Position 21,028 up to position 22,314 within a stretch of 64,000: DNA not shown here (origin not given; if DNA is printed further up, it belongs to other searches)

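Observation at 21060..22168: REP-RAYT unit with a DnaA-C-like tail, plus orphan REP copies at 6493 and 15747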

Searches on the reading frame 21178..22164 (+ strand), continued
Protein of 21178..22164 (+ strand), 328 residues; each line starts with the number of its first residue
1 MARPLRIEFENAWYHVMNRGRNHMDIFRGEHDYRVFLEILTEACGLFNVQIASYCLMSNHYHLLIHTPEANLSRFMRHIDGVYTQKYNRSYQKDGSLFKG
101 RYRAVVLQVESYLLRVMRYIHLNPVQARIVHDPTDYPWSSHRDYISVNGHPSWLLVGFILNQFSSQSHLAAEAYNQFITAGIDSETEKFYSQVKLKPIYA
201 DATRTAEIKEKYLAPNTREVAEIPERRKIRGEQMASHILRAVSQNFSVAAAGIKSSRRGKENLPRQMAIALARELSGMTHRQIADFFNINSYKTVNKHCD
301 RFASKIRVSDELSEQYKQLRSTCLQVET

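Call 32: search_solved_structures(query=window:21178-22161:+, max_evalue=0.01, show_alignments=2)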
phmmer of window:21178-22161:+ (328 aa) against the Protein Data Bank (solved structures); distinct sequences matched with E-value up to 0.01: 2.
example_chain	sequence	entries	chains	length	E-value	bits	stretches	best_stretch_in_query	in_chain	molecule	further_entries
1j1v_A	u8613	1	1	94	7.1e-06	28.8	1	237-321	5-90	Chromosomal replication initiator protein dnaA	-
8btg_A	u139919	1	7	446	0.0041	19.8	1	237-319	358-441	Chromosomal replication initiator protein DnaA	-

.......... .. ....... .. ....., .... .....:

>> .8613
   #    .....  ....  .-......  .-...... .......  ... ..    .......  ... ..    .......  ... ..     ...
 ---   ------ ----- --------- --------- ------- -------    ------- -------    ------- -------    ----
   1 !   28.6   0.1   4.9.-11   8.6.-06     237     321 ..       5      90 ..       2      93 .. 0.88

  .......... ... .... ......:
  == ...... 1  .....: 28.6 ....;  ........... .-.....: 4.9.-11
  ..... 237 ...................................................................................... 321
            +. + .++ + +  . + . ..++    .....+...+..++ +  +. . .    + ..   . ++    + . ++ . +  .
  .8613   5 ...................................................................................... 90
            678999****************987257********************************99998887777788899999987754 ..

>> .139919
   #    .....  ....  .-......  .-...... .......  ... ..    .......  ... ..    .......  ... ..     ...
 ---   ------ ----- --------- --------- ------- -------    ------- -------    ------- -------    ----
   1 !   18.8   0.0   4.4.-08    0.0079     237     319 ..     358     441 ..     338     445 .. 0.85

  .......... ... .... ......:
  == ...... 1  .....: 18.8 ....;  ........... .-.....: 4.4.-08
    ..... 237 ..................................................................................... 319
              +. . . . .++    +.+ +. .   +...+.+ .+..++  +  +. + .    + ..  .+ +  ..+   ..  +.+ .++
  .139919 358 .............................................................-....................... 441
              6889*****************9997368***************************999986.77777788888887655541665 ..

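Call 47: search_solved_structures(query=A2, max_evalue=1, show_alignments=3)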
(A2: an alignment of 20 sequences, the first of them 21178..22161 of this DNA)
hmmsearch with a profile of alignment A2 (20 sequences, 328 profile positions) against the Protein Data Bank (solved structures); distinct sequences matched with E-value up to 1: 11.
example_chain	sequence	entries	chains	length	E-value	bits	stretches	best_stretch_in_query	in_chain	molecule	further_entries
1j1v_A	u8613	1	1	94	3.3e-11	46.1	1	234-322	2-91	Chromosomal replication initiator protein dnaA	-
8btg_A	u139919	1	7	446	3.8e-10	42.6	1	234-322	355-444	Chromosomal replication initiator protein DnaA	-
2hcb_A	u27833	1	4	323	2.1e-08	36.9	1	192-322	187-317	Chromosomal replication initiator protein dnaA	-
1l8q_A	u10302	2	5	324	2.1e-08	36.8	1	192-322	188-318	Chromosomal replication initiator protein dnaA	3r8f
3pvp_A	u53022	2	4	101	6e-06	28.8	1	236-326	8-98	Chromosomal replication initiator protein dnaA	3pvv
4er8_A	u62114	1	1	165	0.12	14.6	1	13-142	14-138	TnpArep for protein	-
7qep_O6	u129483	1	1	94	0.12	14.6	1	237-322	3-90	60S ribosomal protein L36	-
2xm3_A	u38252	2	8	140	0.3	13.4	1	38-91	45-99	TRANSPOSASE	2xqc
2xma_A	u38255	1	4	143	0.31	13.3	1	38-91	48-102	TRANSPOSASE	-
2xo6_A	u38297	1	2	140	0.58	12.4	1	38-88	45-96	TRANSPOSASE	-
2z4r_A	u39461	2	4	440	0.71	12.1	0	228-319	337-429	Chromosomal replication initiator protein dnaA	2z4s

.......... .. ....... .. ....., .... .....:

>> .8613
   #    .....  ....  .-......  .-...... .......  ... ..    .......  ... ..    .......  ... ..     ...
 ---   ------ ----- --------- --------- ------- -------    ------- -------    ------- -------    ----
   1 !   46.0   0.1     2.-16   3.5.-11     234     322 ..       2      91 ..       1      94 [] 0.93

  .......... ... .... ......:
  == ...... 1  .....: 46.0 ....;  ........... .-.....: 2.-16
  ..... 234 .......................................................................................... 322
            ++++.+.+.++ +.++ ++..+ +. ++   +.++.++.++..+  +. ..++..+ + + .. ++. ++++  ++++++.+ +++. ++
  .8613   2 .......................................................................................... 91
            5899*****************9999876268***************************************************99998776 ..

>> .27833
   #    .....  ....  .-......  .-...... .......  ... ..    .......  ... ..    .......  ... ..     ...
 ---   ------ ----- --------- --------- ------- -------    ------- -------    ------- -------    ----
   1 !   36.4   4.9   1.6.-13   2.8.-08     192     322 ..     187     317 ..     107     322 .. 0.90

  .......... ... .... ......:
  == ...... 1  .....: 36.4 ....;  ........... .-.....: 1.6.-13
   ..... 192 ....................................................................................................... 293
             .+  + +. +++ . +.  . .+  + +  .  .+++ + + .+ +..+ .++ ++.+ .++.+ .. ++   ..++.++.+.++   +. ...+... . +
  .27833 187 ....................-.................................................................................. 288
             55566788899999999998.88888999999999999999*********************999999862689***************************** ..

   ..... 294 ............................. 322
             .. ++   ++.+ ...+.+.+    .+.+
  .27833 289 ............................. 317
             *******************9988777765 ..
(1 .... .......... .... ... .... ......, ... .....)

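Call 56: predict_structure(alignment_id=A2)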
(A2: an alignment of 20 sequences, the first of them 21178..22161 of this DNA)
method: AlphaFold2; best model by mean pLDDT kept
length: 328 residues; sequences in the alignment: 20
mean_pLDDT: 87.3   pTM: 0.63
mean pLDDT of the five models: 87.3, 86.3, 84.3, 83.2, 82.8
residues with pLDDT >= 90: 200; 70-90: 99; 50-70: 14; < 50: 15
segments of 3 or more residues with pLDDT < 50: 1-5, 216-223
pLDDT, mean of each block of 10 residues (from residue 1): 55 93 93 97 95 97 93 92 96 90 88 96 96 95 83 92 92 94 93 85 76 51 62 92 91 81 91 90 90 88 90 92 68
secondary structure, 60 per line:
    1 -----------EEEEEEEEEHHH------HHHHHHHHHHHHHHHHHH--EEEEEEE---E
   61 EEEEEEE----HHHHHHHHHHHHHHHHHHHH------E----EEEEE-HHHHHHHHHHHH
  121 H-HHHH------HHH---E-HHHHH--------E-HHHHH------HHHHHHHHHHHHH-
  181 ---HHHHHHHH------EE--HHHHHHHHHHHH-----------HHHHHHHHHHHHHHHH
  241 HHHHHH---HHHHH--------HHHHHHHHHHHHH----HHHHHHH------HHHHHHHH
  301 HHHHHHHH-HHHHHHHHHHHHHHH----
elements in order: E12-20 H30-47 E50-56 E60-67 H72-91 E103-107 H109-121 H123-126 H141-145 H156-160 H167-179 H184-191 H202-213 H225-246 H250-254 H263-275 H280-286 H293-308 H310-324

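Call 59: fold_search(model_id=the predicted structure, library=pdb)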
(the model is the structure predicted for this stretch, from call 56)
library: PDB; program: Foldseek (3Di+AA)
matches with E <= 10: 1103; with E <= 0.001: 24
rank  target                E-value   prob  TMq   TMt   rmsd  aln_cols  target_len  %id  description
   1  4er8_A                1.9e-06  1.00  0.39  0.73   3.3       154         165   16  Structure of the REP associates tyrosine transposase bound to a REP hairpin (released 2012-08-15)
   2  2xm3_C                3.2e-05  1.00  0.27  0.65   3.7       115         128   16  Deinococcus radiodurans ISDra2 Transposase Left end DNA complex (released 2010-10-13)
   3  2xma_E                3.6e-05  1.00  0.27  0.59   3.6       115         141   17  DEINOCOCCUS RADIODURANS ISDRA2 TRANSPOSASE RIGHT END DNA COMPLEX (released 2010-10-13)
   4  2xm3_A                4.9e-05  1.00  0.27  0.66   3.6       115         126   17  Deinococcus radiodurans ISDra2 Transposase Left end DNA complex (released 2010-10-13)
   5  2xqc_D                4.9e-05  1.00  0.27  0.63   3.5       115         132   17  DEINOCOCCUS RADIODURANS ISDRA2 TRANSPOSASE COMPLEXED WITH LEFT END RECOGNITION AND CLEAVAGE SITE AND ZN (released 2010-10-13)
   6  2xma_A                4.9e-05  1.00  0.27  0.60   3.5       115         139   17  DEINOCOCCUS RADIODURANS ISDRA2 TRANSPOSASE RIGHT END DNA COMPLEX (released 2010-10-13)
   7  2xma_B                6.0e-05  1.00  0.27  0.62   3.5       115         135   17  DEINOCOCCUS RADIODURANS ISDRA2 TRANSPOSASE RIGHT END DNA COMPLEX (released 2010-10-13)
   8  2xm3_B                6.6e-05  1.00  0.27  0.65   3.7       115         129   17  Deinococcus radiodurans ISDra2 Transposase Left end DNA complex (released 2010-10-13)
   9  2xo6_D                7.0e-05  1.00  0.27  0.64   3.6       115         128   16  DEINOCOCCUS RADIODURANS ISDRA2 TRANSPOSASE Y132F MUTANT COMPLEXED WITH LEFT END RECOGNITION AND CLEAVAGE SITE (released 2010-10-13)
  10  2xo6_A                8.1e-05  1.00  0.27  0.62   3.6       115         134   16  DEINOCOCCUS RADIODURANS ISDRA2 TRANSPOSASE Y132F MUTANT COMPLEXED WITH LEFT END RECOGNITION AND CLEAVAGE SITE (released 2010-10-13)
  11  2vjv_A                9.0e-05  1.00  0.28  0.68   3.7       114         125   18  Crystal structure of the IS608 transposase in complex with left end 26-mer DNA hairpin and a 6-mer DNA representing th (released 2008-02-19)
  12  2xm3_D                1.0e-04  1.00  0.28  0.66   5.6       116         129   18  Deinococcus radiodurans ISDra2 Transposase Left end DNA complex (released 2010-10-13)
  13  2vju_B                1.4e-04  1.00  0.27  0.63   7.1       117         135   16  Crystal structure of the IS608 transposase in complex with the complete Right end 35-mer DNA and manganese (released 2008-02-19)
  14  2a6m_B                1.9e-04  1.00  0.28  0.59   9.4       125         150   16  Crystal Structure of the ISHp608 Transposase (released 2005-10-25)
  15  2vic_A                1.9e-04  1.00  0.29  0.59  12.7       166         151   13  CRYSTAL STRUCTURE OF THE ISHP608 TRANSPOSASE IN COMPLEX with Left end 26- mer DNA and manganese (released 2008-02-19)
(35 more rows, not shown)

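Call 62: search_protein_families(library=phrogs, proteins=[window:21178-22161:+], max_evalue=0.01)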
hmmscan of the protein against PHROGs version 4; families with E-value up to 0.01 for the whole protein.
window:21178-22161:+ (328 aa): 2 families
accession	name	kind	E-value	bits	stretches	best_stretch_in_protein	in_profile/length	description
phrog_2577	-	integration and excision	9.6e-05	23.6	1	13-93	16-96/134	transposase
phrog_309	-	head and packaging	0.0083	17.1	0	203-302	80-180/319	terminase small subunit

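Call 66: list_cluster_members(proteins=[P0001])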
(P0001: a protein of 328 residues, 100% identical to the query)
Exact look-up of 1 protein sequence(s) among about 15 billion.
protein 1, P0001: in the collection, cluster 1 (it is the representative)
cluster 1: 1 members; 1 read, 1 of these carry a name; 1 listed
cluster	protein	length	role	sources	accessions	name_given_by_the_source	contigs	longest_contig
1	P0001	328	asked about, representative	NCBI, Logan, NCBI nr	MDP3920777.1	MAG: transposase [Candidatus Omnitrophota bacterium] | transposase [Candidatus Omnitrophota bacterium]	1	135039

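Call 67: find_related_loci(query=A2, collection=viral_contigs, flank=3000)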
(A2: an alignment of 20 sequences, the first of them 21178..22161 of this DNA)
Query A2 (328 aa) in viral_contigs; peptide patterns used: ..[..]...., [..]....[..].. (x = any residue, [..] = any of these).
60 stretches matched a pattern, but none encodes a relative of the query by tblastn (E <= 1e-3).

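Call 71: find_encoding_contigs(protein=P0041, flank=2000, max_places=6)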
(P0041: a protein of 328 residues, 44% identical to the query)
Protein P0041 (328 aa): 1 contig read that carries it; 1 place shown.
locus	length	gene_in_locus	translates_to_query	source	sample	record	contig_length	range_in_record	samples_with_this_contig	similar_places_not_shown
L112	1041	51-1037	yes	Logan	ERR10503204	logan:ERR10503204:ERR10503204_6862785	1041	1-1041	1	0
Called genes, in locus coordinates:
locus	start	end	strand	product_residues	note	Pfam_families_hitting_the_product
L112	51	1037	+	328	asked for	PF01797:Y1_Tnp, PF08299:Bac_DnaA_C (faint)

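Call 72: find_encoding_contigs(protein=P0044, flank=5000, max_places=10)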
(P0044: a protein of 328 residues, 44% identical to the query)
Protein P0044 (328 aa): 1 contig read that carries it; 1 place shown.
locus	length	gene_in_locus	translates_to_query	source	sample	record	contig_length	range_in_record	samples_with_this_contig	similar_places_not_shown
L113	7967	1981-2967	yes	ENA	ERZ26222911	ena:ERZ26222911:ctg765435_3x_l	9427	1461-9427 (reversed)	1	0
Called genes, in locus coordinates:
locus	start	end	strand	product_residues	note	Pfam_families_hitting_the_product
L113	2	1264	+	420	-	?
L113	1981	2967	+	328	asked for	PF01797:Y1_Tnp, PF08299:Bac_DnaA_C (weak)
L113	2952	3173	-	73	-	-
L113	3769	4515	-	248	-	PF01609:DDE_Tnp_1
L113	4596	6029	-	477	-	PF20042:DUF6444, PF03050:DDE_Tnp_IS66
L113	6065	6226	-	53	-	-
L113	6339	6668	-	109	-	PF13808:DDE_Tnp_1_assoc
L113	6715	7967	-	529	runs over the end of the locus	PF03050:DDE_Tnp_IS66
